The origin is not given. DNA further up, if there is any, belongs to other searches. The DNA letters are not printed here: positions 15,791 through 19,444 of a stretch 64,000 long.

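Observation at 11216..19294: Translationally coupled trio of unknown function: TPR/FG-GAP/ASPIC lipoprotein, 5-TM pentahaem cytochrome c with TPR, and a CRTAC1-like protein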

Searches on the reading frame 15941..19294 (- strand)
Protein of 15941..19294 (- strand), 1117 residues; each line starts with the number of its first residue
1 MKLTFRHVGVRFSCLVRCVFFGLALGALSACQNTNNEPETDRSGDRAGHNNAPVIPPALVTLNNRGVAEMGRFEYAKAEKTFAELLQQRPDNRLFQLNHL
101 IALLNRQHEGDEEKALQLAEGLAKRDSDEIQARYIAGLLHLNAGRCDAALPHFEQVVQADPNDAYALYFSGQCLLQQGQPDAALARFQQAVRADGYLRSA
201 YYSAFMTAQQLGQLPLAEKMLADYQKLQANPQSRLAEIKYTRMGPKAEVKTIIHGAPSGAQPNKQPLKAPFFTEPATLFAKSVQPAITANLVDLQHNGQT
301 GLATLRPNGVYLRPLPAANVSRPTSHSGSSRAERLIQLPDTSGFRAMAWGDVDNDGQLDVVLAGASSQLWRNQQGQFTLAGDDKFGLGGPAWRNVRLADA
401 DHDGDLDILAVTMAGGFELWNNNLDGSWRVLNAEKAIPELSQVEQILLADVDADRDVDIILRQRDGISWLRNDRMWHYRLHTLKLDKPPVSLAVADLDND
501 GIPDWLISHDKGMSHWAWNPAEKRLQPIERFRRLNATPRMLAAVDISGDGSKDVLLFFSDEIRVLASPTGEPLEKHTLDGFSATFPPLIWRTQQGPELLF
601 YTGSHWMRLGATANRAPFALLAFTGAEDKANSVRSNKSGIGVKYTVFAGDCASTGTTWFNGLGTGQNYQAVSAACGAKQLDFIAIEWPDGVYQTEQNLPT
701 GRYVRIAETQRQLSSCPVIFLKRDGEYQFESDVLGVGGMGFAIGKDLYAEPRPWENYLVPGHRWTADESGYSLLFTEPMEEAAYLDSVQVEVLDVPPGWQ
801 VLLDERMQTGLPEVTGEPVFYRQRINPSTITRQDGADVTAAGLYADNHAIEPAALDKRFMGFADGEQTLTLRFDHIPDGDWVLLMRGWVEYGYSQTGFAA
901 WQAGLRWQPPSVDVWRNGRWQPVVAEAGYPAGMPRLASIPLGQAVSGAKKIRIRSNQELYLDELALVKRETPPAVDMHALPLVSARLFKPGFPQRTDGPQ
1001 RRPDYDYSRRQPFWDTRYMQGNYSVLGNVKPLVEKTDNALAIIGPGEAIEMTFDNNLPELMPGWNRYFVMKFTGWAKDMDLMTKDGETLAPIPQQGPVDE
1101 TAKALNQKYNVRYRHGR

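Call 3: search_protein_families(library=pfam, proteins=[window:15941-19294:-], max_evalue=0.01)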
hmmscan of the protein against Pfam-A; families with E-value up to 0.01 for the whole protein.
window:15941-19294:- (1117 aa): 16 families
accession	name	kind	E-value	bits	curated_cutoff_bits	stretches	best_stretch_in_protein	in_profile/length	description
PF13517.12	FG-GAP_3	-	2.7e-23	82.8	26.9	5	351-409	1-60/61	FG-GAP-like repeat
PF13432.12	TPR_16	-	2.2e-12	47.6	32.7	1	136-195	3-62/65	Tetratricopeptide repeat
PF07719.23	TPR_2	-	4.5e-10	39.3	27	0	164-194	1-31/34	Tetratricopeptide repeat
PF14559.12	TPR_19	-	4.5e-09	36.9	25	1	143-194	4-55/68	Tetratricopeptide repeat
PF00515.34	TPR_1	-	6.9e-08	32.4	27.8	0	164-192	1-29/34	Tetratricopeptide repeat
PF13424.12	TPR_12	-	4.1e-07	30.5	30.1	1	136-193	9-74/77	Tetratricopeptide repeat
PF25064.1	ARM_TT21_5th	-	6.2e-07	30.2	27.8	1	73-157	15-99/117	TT21 fifth ARM repeats domain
PF01839.29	FG-GAP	-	1.1e-06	28.8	22.1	0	346-365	4-22/37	FG-GAP repeat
PF13428.12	TPR_14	-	1.7e-06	28.6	23.5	0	132-172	3-43/44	Tetratricopeptide repeat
PF12895.13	ANAPC3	-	1.2e-05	25.9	27.2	1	145-219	4-77/82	Anaphase-promoting complex, cyclosome, subunit 3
PF13174.12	TPR_6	-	2.1e-05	25.3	26.3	0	131-162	1-32/33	Tetratricopeptide repeat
PF13181.12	TPR_8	-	2.2e-05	24.7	25.7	0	131-163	2-34/34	Tetratricopeptide repeat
PF13431.12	TPR_17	-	0.0028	18.3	24.4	1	153-184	2-33/34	Tetratricopeptide repeat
PF13429.12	TPR_15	-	0.003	17.5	26.2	1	76-190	163-274/280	Tetratricopeptide repeat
PF23914.1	TPR_CcmH_CycH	-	0.0041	17.4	42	1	75-161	66-152/158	Cytochrome c-type biogenesis protein H TPR domain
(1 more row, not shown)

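Call 4: search_protein_families(library=ncbifam, proteins=[window:15941-19294:-], max_evalue=0.01)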
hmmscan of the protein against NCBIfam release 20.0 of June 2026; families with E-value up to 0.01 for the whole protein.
window:15941-19294:- (1117 aa): 20 families
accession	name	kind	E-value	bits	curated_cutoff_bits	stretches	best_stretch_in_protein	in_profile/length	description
TIGR02917.1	PEP_TPR_lipo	equivalog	1.1e-10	40.1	312.2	1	70-229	238-394/899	XrtA/PEP-CTERM system TPR-repeat protein PrsT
NF040959.1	MamA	equivalog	2.4e-09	37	200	1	74-194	52-169/204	magnetosome protein MamA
NF008757.0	PRK11788.1-5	equivalog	4e-07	29.5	363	1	76-240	124-291/388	lipopolysaccharide assembly protein LapB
TIGR02521.1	type_IV_pilW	equivalog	4.2e-07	29.8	154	1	109-239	44-176/234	type IV pilus biogenesis/stability protein PilW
TIGR02552.1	LcrH_SycD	equivalog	8.5e-05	22.3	104.8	1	122-232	10-120/136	SycD/LcrH family type III secretion system chaperone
NF052415.1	T3SS_chap_SctY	equivalog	0.00015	22.3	70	1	112-191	22-104/106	type III secretion apparatus assembly chaperone SctY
NF008520.0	PRK11447.1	equivalog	0.00016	19.6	858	1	130-194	270-333/1157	cellulose synthase complex outer membrane protein BcsC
TIGR02795.1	tol_pal_ybgF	equivalog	0.00018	22.1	90.1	1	132-195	4-70/119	tol-pal system protein YbgF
NF033758.1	gliding_GltE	equivalog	0.00019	20.5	225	1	95-202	222-328/411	adventurous gliding motility TPR repeat lipoprotein GltE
TIGR03939.1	PGA_TPR_OMP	equivalog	0.0008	17.7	366.65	1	113-233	103-223/800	poly-beta-1,6 N-acetyl-D-glucosamine export porin PgaA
NF052312.1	T9SS_PorW_SprE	equivalog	0.00081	18.1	250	1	74-231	119-283/716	type IX secretion system periplasmic lipoprotein PorW/SprE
TIGR04510.1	mod_pep_cyc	subfamily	0.00092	17.8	400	1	74-239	447-609/814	putative peptide modification system cyclase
NF053607.1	CHU_0125_OmpA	equivalog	0.0013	17.3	620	1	109-192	32-115/639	CHU_0125 family OmpA-like outer membrane integrity protein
NF033762.1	social_mot_Tgl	equivalog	0.0027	17.1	225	1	104-196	39-132/252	social motility TPR repeat lipoprotein Tgl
NF033920.0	C39_PA2778_fam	equivalog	0.0031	17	150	0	95-193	155-253/255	PA2778 family cysteine peptidase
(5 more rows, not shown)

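Call 31: search_solved_structures(query=window:15941-19294:-, max_evalue=0.01)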
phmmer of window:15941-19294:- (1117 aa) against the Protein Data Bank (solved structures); distinct sequences matched with E-value up to 0.01: 50.
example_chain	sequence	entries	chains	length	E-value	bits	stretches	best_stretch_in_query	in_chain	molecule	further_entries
9qhb_A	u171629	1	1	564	1.8e-19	72.3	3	109-203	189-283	Engineered tetratricopeptide repeat protein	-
8bu0_A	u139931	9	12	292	5e-14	54.3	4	109-203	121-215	Consensus tetratricopeptide repeat protein | Crystal structure of an 8-repeat consensus TPR superhelix with Zinc. | Monomer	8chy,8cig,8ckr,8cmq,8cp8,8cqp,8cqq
9qhc_A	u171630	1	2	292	5.4e-10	40.9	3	108-203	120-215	Engineered tetratricopeptide repeat protein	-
8a3t_F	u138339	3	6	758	6.8e-09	37.3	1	103-220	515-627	Anaphase-promoting complex subunit CDC27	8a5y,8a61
8ch0_A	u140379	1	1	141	5.3e-08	34.3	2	131-203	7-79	Consensus tetratricopeptide repeat protein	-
2fo7_A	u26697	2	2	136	6.2e-08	34.1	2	132-203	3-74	SYNTHETIC CONSENSUS TPR PROTEIN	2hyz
2q7f_A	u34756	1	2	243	3.6e-07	31.6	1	49-192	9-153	YrrB protein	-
1na0_A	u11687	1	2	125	1.1e-06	30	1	108-195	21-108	designed protein CTPR3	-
4rg6_A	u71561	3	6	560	1.5e-06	29.5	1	72-235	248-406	Cell division cycle protein 27 homolog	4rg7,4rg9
6vfi_B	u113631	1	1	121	2.5e-06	28.8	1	115-195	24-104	O43_dn18B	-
6v8e_A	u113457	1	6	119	2.6e-06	28.7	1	115-195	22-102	Designed protein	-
7obi_A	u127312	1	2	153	2.7e-06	28.7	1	61-195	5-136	CTPR-rv4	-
5a31_F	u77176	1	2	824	4.1e-06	28.1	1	72-235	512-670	ANAPHASE-PROMOTING COMPLEX SUBUNIT 3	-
4ui9_F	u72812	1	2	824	4.1e-06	28.1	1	72-235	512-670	CELL DIVISION CYCLE PROTEIN 27 HOMOLOG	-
5khu_F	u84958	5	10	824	4.1e-06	28.1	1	72-235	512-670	Cell division cycle protein 27 homolog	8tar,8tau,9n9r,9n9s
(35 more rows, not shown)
